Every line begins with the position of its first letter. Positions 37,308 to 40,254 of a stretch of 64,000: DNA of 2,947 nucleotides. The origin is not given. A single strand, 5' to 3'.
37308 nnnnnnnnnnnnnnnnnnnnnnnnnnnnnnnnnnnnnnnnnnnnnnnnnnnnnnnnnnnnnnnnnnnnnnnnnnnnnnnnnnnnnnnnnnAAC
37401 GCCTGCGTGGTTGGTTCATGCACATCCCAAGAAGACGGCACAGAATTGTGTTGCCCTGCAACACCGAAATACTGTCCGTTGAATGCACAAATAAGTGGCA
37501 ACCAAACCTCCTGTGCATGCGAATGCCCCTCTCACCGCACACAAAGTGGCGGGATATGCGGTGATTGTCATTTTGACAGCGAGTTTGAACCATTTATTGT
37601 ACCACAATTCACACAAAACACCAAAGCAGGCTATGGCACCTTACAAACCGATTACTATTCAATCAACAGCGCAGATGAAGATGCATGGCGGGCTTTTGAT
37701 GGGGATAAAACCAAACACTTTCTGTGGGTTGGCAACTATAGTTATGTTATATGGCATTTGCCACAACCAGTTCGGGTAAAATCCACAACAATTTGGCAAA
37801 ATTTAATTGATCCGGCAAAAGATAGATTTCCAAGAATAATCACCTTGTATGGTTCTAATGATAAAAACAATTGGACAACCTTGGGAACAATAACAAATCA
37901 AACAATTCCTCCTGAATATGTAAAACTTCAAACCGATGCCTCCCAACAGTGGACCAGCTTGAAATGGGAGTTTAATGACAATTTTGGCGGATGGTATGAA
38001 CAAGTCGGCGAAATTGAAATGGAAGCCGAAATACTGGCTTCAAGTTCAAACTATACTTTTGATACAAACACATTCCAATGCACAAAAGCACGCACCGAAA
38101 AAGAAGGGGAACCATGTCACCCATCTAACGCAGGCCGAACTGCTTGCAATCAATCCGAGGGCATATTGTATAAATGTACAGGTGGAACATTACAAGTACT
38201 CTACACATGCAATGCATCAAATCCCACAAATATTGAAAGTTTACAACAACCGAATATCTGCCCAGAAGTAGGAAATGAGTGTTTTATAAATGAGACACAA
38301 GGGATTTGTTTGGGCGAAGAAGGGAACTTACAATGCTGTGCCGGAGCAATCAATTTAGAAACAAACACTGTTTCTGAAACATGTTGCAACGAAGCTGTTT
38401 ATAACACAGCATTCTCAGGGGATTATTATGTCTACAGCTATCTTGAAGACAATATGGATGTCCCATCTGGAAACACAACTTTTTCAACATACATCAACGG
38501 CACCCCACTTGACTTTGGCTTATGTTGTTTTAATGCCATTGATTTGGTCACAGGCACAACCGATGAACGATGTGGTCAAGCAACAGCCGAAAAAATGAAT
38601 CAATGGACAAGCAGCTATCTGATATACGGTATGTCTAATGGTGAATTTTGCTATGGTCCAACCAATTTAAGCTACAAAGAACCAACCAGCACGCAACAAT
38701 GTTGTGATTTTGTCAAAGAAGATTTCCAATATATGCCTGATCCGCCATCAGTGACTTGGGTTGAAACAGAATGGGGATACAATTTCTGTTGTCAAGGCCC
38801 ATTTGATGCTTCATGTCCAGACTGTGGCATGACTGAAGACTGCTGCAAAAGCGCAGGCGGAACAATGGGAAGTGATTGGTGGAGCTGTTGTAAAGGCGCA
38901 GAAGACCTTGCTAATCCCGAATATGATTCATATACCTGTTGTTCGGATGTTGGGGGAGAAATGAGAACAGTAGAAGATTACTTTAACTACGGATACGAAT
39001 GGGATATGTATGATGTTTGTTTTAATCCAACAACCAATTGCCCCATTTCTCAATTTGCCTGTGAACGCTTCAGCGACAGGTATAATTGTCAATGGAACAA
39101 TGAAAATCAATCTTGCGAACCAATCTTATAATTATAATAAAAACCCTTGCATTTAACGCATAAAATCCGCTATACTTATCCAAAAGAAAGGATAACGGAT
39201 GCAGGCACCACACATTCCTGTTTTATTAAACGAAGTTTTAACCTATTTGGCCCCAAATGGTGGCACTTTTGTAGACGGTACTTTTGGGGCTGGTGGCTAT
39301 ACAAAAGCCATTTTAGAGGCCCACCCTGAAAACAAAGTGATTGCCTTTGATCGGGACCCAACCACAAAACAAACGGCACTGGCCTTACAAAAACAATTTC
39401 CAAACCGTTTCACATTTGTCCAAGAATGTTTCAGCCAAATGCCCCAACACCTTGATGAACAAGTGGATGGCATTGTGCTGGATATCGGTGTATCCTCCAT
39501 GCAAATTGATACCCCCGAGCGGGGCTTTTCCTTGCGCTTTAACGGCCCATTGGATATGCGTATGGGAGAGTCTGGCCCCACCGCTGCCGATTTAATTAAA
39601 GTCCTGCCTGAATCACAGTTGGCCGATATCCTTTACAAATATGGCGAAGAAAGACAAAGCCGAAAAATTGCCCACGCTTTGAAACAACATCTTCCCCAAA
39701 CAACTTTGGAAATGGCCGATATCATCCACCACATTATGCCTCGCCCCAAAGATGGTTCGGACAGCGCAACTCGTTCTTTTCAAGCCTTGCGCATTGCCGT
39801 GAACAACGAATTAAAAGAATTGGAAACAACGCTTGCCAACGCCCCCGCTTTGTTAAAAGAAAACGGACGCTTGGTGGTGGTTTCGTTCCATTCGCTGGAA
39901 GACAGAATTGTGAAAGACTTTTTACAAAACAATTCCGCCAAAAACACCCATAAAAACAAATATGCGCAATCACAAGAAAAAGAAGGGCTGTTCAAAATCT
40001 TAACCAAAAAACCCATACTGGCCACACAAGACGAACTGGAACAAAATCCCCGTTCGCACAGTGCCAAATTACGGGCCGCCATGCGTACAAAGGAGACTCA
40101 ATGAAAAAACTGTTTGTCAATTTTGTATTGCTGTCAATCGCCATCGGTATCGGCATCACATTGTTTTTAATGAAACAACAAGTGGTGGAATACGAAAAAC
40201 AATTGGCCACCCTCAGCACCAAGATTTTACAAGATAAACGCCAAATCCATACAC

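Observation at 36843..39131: Giant cysteine-rich protein with a prepilin (class III) N-terminus and a discoidin-like lectin domain, located where mraZ would normally head the dcw cluster.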

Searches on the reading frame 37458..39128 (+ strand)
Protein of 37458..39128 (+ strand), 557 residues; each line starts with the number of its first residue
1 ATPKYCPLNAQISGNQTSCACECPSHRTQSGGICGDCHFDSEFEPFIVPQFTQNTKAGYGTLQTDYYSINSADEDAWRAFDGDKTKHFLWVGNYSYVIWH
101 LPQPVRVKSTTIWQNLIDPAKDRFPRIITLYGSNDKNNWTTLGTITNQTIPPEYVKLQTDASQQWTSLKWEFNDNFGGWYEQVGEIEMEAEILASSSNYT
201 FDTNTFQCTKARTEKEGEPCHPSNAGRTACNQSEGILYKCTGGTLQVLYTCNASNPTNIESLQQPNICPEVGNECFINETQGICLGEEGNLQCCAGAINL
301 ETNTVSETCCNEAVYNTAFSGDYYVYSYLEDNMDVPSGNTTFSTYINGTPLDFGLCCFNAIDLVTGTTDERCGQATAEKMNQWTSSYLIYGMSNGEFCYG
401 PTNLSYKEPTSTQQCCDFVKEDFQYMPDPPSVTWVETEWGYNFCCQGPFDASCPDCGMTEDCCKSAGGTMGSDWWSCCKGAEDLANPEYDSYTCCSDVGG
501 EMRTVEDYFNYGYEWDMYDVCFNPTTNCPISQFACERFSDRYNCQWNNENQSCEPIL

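Call 76: predict_structure(alignment_id=A7)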
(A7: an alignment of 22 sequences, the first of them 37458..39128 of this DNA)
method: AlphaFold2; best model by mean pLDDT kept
length: 557 residues; sequences in the alignment: 22
mean_pLDDT: 55.0   pTM: 0.40
mean pLDDT of the five models: 55.0, 55.0, 53.6, 52.9, 52.5
residues with pLDDT >= 90: 73; 70-90: 102; 50-70: 95; < 50: 287
segments of 3 or more residues with pLDDT < 50: 1-11, 25-28, 57-59, 257-409, 419-460, 469-529
pLDDT, mean of each block of 10 residues (from residue 1): 39 50 49 54 83 62 67 84 87 84 92 86 89 95 91 90 93 85 92 72 64 57 69 69 68 51 31 35 37 33 35 27 26 28 28 28 29 29 35 43 42 50 31 23 27 36 50 37 31 32 41 41 46 76 84 79
secondary structure, 60 per line:
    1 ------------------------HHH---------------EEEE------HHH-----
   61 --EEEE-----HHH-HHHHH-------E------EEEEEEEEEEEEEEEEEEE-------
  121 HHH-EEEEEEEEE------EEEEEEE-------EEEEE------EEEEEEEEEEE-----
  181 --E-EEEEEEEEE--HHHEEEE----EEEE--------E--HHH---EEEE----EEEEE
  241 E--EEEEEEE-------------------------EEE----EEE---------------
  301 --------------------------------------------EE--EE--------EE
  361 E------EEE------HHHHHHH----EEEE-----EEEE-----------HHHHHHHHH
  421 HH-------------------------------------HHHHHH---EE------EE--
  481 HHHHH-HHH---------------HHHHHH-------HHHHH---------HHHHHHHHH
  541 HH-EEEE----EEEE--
elements in order: E43-46 E63-66 H76-80 E95-113 E125-133 E140-146 E154-158 E165-175 E185-193 E199-202 E207-210 E228-231 E236-241 E244-250 E276-278 E283-285 E359-361 E368-370 H377-383 E388-391 E397-400 H412-422 H460-465 H481-485 H505-510 H518-522 H532-542 E544-547 E552-555
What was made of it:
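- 37458..37571 (+): Small Cys-knot leader of the lectin module, aa 206-243 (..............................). It travels with the discoidin domain in other family members. AF2 confidence is low to moderate here (call 76).
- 37572..38078 (+): F5/8 type C (discoidin / CBM32) beta-sandwich, aa 244-412; it contains no Cys. AF2 pLDDT 84-95 (call 76).
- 38079..39131 (+): Orphan Cys-rich C-terminal region, aa 413-762 (33 Cys, seven CC doublets), plus the stop codon. AF2 pLDDT is mostly <50 (call 76).
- Tried and rejected: AF2 without homologues gave pLDDT < 50 (call 76).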

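Call 78: fold_search(model_id=the predicted structure, library=pdb)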
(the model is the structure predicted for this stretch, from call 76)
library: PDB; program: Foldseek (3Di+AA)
matches with E <= 10: 1289; with E <= 0.001: 269
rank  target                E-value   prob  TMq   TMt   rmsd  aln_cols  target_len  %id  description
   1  4zy9_A                1.5e-08  1.00  0.20  0.76   2.4       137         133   20  X-ray crystal structure of selenomethionine-labelled V110M mutant of chitosan-binding module 1 derived from chitosanas (released 2016-04-13)
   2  7nsn_A                1.5e-08  1.00  0.22  0.10  13.8       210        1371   18  Multi-domain GH92 alpha-1,2-mannosidase from Neobacillus novalis: mannoimidazole complex (released 2022-09-21)
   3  4zxe_C                1.5e-08  1.00  0.20  0.75   2.1       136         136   20  X-ray crystal structure of chitosan-binding module 1 derived from chitosanase/glucanase from Paenibacillus sp. IK-5. (released 2016-04-13)
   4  4dxt                  3.1e-08  1.00  0.18  0.48   2.6       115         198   14  Human SUN2 (AA 522-717) (released 2012-06-06)
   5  4fi9_A                3.3e-08  1.00  0.17  0.46  13.8       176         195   10  Structure of human SUN-KASH complex (released 2012-07-18)
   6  4dxr_A                4.4e-08  1.00  0.17  0.46  14.0       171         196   10  Human SUN2-KASH1 complex (released 2012-06-06)
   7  7nsn_B                4.7e-08  1.00  0.21  0.10   2.8       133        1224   17  Multi-domain GH92 alpha-1,2-mannosidase from Neobacillus novalis: mannoimidazole complex (released 2022-09-21)
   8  5ed8                  5.6e-08  1.00  0.19  0.41   2.4       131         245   14  Crystal structure of CC2-SUN of mouse SUN2 (released 2016-01-13)
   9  4zxe_A                6.0e-08  1.00  0.20  0.76   2.2       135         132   20  X-ray crystal structure of chitosan-binding module 1 derived from chitosanase/glucanase from Paenibacillus sp. IK-5. (released 2016-04-13)
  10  3unp                  1.2e-07  1.00  0.18  0.49   2.7       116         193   14  Structure of human SUN2 SUN domain (released 2011-12-21)
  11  4a44                  1.2e-07  1.00  0.21  0.74   3.3       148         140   15  CpGH89CBM32-5, from Clostridium perfringens, in complex with the Tn Antigen (released 2012-04-04)
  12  6wmf_A                1.2e-07  1.00  0.17  0.47   3.0       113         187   14  Human Sun2-KASH5 complex (released 2020-12-02)
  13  4a42_A                1.4e-07  1.00  0.20  0.76   4.0       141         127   16  CpGH89CBM32-6 produced by Clostridium perfringens (released 2012-04-04)
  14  6wme_A                1.4e-07  1.00  0.18  0.47   2.8       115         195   14  Human Sun2-KASH3 complex (released 2020-12-02)
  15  6wmg                  2.3e-07  1.00  0.17  0.47   2.9       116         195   15  Human Sun2 (500-717) (released 2020-12-02)
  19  4a42_B                3.5e-07  1.00  0.19  0.75   2.8       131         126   18  CpGH89CBM32-6 produced by Clostridium perfringens (released 2012-04-04)
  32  2v72                  1.1e-06  1.00  0.22  0.79   3.0       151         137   14  The structure of the family 32 CBM from C. perfringens NanJ in complex with galactose (released 2007-08-21)
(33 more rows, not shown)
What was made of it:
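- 37572..38078 (+): Foldseek: CBM32 structures with TM 0.75-0.79 (call 78).
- On F5/8 type C (discoidin) / CBM32: Foldseek matches CBM32 structures 4zy9, 4a42, 4a44 and 2v72 at TM(target) 0.74-0.79, E about 1e-8 to 1e-6 (calls 76, 78).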

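Call 94: fold_search(model_id=the predicted structure, library=viral)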
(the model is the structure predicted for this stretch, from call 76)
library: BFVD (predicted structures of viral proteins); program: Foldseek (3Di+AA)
matches with E <= 10: 508; with E <= 0.001: 49
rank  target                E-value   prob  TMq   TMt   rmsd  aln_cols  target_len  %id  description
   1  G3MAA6                9.2e-11  1.00  0.24  0.53  12.4       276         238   15  Gp365 [Bacillus phage G]
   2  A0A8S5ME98            9.2e-11  1.00  0.26  0.16  26.6       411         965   13  F5/8 type C domain [Siphoviridae sp. ctYh54]
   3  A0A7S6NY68            3.5e-09  1.00  0.23  0.10  25.9       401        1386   13  F5/8 type C domain-containing protein (Fragment) [Bathycoccus sp. RCC716 virus 1]
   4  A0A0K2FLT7            5.9e-09  1.00  0.23  0.15   8.5       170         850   18  (no name in the UniProt tables at hand)
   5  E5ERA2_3              5.9e-09  1.00  0.24  0.13   4.0       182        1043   19  (no name in the UniProt tables at hand)
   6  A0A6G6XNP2            5.9e-09  1.00  0.25  0.10  12.9       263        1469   12  (no name in the UniProt tables at hand)
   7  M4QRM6                6.3e-09  1.00  0.24  0.11   4.7       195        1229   17  (no name in the UniProt tables at hand)
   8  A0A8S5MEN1            7.5e-09  1.00  0.23  0.22  19.7       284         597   15  F5/8 type C domain [Siphoviridae sp. ctYh54]
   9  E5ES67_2              1.0e-08  1.00  0.23  0.15  31.3       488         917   14  (no name in the UniProt tables at hand)
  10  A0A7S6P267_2          1.0e-08  1.00  0.24  0.11  33.8       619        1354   14  (no name in the UniProt tables at hand)
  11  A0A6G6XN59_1          1.2e-08  1.00  0.23  0.10   4.7       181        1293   19  (no name in the UniProt tables at hand)
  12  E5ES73                1.8e-08  1.00  0.22  0.09  28.6       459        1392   13  (no name in the UniProt tables at hand)
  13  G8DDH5                7.9e-08  1.00  0.24  0.14   4.8       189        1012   14  (no name in the UniProt tables at hand)
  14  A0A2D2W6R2            1.2e-07  1.00  0.22  0.68   3.5       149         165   15  (no name in the UniProt tables at hand)
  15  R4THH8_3              1.3e-07  1.00  0.20  0.11  29.8       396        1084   15  (no name in the UniProt tables at hand)
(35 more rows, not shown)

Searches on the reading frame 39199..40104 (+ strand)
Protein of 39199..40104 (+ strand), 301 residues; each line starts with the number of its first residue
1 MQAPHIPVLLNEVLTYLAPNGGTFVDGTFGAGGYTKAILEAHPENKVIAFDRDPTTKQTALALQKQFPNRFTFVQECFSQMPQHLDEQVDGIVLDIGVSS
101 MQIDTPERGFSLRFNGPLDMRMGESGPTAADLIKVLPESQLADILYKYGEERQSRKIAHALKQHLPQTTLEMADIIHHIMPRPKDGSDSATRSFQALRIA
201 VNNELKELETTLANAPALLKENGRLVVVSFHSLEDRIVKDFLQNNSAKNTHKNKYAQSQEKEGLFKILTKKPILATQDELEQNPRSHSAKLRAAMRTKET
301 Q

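Call 45: list_cluster_members(proteins=[window:39199-40104:+, window:36367-36822:+, window:32545-35328:-, window:61514-63778:+])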
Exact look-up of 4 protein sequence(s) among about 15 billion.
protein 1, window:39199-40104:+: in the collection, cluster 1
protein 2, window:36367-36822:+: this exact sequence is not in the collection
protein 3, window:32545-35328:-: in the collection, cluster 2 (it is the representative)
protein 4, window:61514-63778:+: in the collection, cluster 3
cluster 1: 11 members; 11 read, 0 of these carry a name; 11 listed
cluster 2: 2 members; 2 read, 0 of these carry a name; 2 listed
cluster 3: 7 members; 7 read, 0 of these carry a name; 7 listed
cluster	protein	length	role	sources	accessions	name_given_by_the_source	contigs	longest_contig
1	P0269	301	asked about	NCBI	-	-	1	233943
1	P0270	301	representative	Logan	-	-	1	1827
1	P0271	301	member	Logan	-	-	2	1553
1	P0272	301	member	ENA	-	-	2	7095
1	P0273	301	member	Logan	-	-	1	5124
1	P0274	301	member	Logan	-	-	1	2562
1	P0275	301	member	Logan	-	-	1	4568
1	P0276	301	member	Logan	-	-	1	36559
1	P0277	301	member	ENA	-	-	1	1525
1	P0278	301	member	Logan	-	-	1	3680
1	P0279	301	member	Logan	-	-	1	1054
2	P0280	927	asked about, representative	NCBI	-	-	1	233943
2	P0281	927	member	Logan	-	-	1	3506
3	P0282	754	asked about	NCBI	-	-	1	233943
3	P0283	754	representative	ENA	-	-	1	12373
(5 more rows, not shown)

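Call 46: find_encoding_contigs(protein=P0276, flank=10000, max_places=3)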
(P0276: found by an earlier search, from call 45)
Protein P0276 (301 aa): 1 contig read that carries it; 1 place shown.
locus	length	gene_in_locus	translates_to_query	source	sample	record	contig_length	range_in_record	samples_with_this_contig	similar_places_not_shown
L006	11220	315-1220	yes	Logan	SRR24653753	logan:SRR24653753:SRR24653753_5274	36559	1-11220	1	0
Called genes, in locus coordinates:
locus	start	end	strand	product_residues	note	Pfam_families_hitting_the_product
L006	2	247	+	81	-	?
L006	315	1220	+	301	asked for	PF01795:Methyltransf_5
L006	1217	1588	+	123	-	-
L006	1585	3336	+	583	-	PF03717:PBP_dimer, PF00905:Transpeptidase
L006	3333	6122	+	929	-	PF01225:Mur_ligase, PF08245:Mur_ligase_M, PF02875:Mur_ligase_C, PF08245:Mur_ligase_M, PF02875:Mur_ligase_C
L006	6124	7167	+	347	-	PF00953:Glycos_transf_4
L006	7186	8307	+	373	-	PF01098:FTSW_RODA_SPOVE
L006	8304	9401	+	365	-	PF03033:Glyco_transf_28, PF13528:Glyco_trans_1_3 (faint), PF04101:Glyco_tran_28_C, PF06722:EryCIII-like_C (weak)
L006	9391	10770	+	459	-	PF01225:Mur_ligase, PF08245:Mur_ligase_M, PF02875:Mur_ligase_C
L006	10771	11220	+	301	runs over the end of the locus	PF01565:FAD_binding_4, PF02873:MurB_C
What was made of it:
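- Checked: The dcw genes were identified through the sister contig (call 46).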

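Call 47: find_encoding_contigs(protein=P0272, flank=10000, max_places=3)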
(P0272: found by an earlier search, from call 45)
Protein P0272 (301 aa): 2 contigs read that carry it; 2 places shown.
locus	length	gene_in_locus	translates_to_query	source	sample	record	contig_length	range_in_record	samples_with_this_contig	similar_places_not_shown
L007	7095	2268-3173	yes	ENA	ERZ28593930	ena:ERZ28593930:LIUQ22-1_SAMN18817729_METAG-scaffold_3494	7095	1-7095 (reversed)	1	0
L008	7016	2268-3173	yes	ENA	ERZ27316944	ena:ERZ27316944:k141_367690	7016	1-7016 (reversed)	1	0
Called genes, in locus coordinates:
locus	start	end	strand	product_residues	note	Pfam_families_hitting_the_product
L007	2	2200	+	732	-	?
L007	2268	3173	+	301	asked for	PF01795:Methyltransf_5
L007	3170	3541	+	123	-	-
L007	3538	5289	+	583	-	PF03717:PBP_dimer, PF00905:Transpeptidase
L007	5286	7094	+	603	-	?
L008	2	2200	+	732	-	?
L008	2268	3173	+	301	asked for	PF01795:Methyltransf_5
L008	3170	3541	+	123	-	-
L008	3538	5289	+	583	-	PF03717:PBP_dimer, PF00905:Transpeptidase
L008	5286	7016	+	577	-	?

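Call 79: find_encoding_contigs(protein=P0275, flank=10000, max_places=3)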
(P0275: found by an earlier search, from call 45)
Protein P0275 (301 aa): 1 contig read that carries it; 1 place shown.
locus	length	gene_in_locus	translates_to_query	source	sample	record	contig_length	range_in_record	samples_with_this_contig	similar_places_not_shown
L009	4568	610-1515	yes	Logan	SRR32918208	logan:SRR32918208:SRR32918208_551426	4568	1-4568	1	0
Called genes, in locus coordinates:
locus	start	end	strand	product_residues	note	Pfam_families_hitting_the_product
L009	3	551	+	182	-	?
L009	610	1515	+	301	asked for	PF01795:Methyltransf_5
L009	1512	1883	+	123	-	-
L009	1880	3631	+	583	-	PF03717:PBP_dimer, PF00905:Transpeptidase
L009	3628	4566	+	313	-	?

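Call 80: find_encoding_contigs(protein=P0278, flank=10000, max_places=3)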
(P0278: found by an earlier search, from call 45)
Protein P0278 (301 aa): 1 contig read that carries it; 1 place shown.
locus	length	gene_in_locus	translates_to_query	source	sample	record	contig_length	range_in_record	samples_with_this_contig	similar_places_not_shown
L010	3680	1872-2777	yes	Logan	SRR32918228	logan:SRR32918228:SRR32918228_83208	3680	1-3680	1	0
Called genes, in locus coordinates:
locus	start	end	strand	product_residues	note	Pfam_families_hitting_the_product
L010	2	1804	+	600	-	?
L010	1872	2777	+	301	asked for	PF01795:Methyltransf_5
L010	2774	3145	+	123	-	-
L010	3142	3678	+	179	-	?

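Call 81: find_encoding_contigs(protein=P0274, flank=10000, max_places=3)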
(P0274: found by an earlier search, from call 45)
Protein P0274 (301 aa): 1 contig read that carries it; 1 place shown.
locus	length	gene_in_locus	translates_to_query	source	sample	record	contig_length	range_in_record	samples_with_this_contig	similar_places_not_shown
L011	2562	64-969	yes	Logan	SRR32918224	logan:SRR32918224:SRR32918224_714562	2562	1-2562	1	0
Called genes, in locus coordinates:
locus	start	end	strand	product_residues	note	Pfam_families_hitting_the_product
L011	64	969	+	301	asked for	PF01795:Methyltransf_5, PF13847:Methyltransf_31 (faint)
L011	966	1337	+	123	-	-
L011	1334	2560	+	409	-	?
